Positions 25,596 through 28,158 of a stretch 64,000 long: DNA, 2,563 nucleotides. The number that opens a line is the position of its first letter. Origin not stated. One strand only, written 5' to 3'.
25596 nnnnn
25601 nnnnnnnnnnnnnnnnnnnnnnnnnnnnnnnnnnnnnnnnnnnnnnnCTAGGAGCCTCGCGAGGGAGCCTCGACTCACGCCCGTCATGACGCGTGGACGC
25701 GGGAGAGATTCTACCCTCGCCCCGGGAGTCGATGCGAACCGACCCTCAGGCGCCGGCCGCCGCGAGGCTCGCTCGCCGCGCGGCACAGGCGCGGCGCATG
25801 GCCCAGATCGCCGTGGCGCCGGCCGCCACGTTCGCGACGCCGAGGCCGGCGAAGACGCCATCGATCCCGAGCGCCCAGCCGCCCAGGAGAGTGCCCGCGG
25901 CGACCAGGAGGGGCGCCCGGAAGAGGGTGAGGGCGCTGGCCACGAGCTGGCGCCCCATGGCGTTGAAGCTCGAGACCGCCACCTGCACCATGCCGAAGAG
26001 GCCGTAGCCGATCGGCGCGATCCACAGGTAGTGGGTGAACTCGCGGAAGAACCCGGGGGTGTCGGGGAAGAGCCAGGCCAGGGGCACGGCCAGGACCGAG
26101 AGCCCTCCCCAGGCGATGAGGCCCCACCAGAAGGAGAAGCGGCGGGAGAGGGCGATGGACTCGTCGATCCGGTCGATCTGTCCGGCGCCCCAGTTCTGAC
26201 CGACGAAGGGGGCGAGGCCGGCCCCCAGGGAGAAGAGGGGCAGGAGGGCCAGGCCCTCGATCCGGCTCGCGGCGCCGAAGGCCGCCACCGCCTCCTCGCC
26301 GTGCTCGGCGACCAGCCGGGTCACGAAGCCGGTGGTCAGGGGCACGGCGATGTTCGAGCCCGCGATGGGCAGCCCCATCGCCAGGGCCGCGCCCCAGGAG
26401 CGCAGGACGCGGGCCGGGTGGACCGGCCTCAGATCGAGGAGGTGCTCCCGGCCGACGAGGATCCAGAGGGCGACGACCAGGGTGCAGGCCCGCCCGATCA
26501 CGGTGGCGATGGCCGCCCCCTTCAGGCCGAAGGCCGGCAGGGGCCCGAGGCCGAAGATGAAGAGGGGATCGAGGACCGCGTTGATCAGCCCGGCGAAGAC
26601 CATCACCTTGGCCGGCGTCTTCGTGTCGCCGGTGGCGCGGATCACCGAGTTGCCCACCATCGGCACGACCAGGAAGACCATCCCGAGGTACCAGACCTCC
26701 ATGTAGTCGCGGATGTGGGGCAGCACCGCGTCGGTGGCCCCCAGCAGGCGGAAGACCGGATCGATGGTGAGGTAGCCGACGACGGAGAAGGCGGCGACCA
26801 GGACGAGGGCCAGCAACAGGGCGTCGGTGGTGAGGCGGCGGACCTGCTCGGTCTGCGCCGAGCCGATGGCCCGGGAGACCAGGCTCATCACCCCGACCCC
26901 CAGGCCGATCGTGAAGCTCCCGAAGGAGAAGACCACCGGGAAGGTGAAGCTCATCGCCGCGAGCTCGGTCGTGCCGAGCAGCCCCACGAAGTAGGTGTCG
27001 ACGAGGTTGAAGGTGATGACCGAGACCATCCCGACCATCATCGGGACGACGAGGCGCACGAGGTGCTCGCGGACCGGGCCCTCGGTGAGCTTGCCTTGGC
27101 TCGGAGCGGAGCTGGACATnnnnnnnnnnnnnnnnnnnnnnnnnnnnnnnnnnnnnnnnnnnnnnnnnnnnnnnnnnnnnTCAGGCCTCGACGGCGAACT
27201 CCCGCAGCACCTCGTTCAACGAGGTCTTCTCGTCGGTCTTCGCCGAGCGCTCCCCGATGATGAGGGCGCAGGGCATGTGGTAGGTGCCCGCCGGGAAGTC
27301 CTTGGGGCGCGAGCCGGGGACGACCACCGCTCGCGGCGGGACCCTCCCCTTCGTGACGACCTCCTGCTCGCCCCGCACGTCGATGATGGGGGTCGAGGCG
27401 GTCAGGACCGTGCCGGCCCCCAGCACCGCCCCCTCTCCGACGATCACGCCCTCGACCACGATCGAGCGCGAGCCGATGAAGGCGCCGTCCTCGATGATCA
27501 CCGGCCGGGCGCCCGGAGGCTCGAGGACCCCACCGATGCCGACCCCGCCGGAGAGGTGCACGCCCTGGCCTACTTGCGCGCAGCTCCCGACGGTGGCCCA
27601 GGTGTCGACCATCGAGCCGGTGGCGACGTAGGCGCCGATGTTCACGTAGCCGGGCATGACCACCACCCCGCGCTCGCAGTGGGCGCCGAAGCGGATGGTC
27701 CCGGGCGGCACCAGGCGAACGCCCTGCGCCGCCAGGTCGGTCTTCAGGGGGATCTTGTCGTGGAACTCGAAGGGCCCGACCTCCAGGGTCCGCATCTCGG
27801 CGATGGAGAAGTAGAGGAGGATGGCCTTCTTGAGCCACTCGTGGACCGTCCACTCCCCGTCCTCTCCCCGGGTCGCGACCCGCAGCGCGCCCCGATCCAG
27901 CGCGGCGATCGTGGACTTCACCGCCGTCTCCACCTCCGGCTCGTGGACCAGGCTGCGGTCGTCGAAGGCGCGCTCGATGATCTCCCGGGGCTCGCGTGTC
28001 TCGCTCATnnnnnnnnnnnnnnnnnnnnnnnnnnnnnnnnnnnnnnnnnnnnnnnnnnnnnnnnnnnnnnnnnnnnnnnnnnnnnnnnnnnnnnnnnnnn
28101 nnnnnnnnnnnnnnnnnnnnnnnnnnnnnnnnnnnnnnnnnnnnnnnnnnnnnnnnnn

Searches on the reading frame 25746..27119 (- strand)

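Call 79: search_protein_families(library=pfam, proteins=[window:25746-27119:-], max_evalue=0.00001)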
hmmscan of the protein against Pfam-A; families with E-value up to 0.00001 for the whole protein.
window:25746-27119:- (457 aa): 2 families
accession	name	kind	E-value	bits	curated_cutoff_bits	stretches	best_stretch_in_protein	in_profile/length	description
PF01554.23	MatE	-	2e-47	161.3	24.9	2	26-186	1-161/161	MatE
PF03023.19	MurJ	-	1.8e-09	37.2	27.4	1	19-230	198-408/451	Lipid II flippase MurJ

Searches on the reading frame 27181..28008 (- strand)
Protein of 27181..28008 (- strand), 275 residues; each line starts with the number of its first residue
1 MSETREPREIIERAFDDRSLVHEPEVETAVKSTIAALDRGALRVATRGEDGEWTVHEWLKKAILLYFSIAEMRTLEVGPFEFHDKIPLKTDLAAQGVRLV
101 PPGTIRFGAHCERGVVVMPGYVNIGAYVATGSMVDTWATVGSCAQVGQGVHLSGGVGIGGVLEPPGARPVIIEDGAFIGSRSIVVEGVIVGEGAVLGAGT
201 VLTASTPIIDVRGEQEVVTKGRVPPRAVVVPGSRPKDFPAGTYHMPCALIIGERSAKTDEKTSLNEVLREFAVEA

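Call 79: search_protein_families(library=pfam, proteins=[window:27181-28008:-], max_evalue=0.00001)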
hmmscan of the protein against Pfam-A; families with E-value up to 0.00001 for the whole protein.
window:27181-28008:- (275 aa): 3 families
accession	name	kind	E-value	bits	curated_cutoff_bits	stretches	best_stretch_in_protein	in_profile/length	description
PF14805.11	THDPS_N_2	-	1.5e-21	76.7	25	1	9-69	4-67/67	Tetrahydrodipicolinate N-succinyltransferase N-terminal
PF14602.12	Hexapep_2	-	2.8e-11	43.4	27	1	169-204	1-34/34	Hexapeptide repeat of succinyl-transferase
PF00132.30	Hexapep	-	1.7e-10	40.5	27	1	170-203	2-35/36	Bacterial transferase hexapeptide (six repeats)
